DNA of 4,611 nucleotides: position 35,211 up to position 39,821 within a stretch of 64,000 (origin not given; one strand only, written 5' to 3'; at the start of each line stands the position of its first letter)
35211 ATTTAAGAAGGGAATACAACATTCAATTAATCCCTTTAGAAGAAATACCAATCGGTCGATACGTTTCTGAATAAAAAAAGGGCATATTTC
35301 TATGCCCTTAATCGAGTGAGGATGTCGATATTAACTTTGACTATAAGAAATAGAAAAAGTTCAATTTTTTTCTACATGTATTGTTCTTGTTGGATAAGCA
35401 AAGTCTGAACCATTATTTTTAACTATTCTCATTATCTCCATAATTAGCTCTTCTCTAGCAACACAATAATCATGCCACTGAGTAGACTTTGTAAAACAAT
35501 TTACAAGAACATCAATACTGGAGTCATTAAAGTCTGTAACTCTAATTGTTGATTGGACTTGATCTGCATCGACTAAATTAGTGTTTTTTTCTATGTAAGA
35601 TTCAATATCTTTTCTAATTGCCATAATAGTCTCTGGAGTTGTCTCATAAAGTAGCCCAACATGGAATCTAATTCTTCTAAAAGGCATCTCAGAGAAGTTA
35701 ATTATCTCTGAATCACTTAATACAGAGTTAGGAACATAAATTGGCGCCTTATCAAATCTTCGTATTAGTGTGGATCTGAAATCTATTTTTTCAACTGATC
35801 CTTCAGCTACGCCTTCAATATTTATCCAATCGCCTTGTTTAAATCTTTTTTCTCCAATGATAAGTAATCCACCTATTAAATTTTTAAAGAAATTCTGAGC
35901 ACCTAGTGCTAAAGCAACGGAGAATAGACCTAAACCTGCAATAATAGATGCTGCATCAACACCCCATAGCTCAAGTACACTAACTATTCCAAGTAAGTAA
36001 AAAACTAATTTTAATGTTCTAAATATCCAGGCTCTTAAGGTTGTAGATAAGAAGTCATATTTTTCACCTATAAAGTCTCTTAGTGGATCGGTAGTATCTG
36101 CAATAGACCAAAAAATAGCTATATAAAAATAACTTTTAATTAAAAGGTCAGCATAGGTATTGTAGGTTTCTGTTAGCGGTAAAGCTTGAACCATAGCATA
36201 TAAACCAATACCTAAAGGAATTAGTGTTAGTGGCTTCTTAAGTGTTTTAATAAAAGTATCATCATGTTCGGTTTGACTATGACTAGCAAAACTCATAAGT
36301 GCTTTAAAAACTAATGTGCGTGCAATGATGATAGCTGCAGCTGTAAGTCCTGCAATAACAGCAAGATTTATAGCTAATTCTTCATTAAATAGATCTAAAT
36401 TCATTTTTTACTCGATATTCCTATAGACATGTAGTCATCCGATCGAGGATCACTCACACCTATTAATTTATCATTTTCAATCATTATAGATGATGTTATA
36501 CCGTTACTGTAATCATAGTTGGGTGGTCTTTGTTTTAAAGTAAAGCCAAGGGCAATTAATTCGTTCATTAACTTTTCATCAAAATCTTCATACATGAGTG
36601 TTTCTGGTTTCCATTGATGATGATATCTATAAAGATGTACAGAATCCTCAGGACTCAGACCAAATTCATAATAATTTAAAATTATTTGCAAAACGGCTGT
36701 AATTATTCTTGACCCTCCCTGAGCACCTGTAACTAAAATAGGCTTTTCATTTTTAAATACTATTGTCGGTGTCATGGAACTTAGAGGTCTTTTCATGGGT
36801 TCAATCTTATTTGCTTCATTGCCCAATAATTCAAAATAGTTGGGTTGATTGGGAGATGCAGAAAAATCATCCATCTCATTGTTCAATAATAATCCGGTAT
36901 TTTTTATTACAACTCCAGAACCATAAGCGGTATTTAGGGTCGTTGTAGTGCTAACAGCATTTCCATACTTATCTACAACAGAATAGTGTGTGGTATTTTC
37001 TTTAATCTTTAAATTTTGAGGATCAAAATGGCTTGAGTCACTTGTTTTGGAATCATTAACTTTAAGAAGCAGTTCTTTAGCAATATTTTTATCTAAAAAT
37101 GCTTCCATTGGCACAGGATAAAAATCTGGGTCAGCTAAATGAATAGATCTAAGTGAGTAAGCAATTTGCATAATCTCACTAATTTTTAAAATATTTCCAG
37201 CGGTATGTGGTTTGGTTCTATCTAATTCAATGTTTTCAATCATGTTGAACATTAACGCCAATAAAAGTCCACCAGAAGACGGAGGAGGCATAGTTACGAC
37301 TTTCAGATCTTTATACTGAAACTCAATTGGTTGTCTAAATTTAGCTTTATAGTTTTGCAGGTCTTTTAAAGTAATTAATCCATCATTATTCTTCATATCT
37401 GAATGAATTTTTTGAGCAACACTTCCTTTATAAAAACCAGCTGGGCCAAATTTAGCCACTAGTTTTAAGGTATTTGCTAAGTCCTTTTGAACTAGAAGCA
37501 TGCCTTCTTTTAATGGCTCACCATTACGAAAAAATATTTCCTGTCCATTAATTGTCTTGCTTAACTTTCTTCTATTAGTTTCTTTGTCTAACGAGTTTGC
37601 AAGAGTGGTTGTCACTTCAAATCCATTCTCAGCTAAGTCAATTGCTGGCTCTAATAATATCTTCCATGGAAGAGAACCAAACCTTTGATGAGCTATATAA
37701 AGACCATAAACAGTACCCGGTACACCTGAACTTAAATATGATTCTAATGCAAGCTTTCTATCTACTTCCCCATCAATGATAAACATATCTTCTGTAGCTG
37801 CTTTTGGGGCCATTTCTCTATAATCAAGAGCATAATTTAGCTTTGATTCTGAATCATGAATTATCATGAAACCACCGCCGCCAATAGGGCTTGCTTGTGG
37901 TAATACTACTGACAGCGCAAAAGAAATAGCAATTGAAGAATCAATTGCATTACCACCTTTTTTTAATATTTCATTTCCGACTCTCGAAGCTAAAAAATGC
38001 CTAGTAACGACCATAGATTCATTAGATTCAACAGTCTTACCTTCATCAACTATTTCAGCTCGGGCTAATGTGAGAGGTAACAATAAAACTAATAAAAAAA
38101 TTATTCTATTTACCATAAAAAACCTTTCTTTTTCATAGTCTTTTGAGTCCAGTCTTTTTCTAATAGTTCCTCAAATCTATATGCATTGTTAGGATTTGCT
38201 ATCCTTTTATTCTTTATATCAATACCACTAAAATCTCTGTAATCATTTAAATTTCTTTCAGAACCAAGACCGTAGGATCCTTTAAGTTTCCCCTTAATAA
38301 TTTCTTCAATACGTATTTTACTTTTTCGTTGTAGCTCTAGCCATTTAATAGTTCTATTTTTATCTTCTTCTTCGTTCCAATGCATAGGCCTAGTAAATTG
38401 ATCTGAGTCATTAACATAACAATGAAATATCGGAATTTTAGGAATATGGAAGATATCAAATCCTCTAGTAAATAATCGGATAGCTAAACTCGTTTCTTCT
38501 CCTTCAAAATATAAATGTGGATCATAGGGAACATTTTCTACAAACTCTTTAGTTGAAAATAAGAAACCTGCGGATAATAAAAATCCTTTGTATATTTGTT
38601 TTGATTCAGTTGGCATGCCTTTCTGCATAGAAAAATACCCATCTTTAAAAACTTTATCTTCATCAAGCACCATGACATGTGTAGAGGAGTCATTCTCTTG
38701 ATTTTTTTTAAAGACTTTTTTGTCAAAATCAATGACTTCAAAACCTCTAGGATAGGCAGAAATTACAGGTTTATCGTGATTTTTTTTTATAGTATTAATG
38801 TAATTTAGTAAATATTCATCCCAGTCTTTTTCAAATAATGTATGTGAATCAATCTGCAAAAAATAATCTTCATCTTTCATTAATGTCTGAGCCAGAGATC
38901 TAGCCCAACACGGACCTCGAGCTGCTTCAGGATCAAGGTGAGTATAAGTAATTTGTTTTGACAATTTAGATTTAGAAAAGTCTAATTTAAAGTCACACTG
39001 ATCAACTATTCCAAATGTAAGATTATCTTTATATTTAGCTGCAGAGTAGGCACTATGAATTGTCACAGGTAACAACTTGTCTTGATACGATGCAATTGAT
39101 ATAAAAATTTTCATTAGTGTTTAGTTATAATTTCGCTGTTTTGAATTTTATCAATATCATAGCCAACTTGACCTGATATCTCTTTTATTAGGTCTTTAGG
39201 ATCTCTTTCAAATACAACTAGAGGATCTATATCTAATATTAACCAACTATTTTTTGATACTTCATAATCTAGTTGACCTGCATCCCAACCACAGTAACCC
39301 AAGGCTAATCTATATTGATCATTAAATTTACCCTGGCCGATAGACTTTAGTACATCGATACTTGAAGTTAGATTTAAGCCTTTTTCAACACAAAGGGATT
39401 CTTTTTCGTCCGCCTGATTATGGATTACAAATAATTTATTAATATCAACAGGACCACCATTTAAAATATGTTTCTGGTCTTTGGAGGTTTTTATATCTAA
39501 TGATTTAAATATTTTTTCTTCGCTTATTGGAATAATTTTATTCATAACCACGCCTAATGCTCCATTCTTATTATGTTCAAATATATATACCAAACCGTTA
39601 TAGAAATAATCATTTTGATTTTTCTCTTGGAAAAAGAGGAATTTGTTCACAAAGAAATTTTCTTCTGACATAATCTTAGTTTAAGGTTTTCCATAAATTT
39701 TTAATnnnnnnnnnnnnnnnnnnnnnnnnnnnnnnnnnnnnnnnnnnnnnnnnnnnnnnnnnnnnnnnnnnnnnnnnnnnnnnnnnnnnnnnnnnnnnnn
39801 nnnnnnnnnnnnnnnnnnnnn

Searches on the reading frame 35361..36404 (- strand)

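Call 11: search_protein_families(library=pfam, proteins=[window:35361-36404:-], max_evalue=0.001)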
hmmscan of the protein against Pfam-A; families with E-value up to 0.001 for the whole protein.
window:35361-36404:- (347 aa): 3 families
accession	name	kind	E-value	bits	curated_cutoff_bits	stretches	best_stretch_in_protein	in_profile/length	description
PF00924.24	MS_channel_2nd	-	3.7e-20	72.2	20.2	1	172-238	2-67/68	Mechanosensitive ion channel, beta-domain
PF21082.3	MS_channel_3rd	-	1.4e-06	29.1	21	1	246-334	2-87/88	Mechanosensitive ion channel MscS, C-terminal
PF21088.3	MS_channel_1st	-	7.4e-06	26.3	23.1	1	131-170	3-42/42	Mechanosensitive ion channel, transmembrane helices 2/3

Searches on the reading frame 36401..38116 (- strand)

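Call 11: search_protein_families(library=pfam, proteins=[window:36401-38116:-], max_evalue=0.001)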
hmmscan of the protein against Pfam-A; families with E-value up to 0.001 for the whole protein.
window:36401-38116:- (571 aa): 1 family
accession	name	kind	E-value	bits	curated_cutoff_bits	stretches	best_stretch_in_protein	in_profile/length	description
PF01019.26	G_glu_transpept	-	4.5e-166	554.1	27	1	49-560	2-511/512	Gamma-glutamyltranspeptidase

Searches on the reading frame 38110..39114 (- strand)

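Call 11: search_protein_families(library=pfam, proteins=[window:38110-39114:-], max_evalue=0.001)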
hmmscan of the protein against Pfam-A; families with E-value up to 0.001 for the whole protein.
window:38110-39114:- (334 aa): 1 family
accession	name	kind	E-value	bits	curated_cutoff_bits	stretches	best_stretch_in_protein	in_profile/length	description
PF11397.14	GlcNAc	-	1.2e-52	180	21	1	50-300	94-350/352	Glycosyltransferase (GlcNAc)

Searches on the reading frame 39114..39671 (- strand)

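Call 11: search_protein_families(library=pfam, proteins=[window:39114-39671:-], max_evalue=0.001)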
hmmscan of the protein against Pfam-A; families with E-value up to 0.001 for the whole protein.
window:39114-39671:- (185 aa): 1 family
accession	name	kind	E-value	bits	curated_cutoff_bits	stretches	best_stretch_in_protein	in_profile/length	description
PF02622.21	DUF179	-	8e-36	123.8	27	1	20-170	5-157/157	AlgH-like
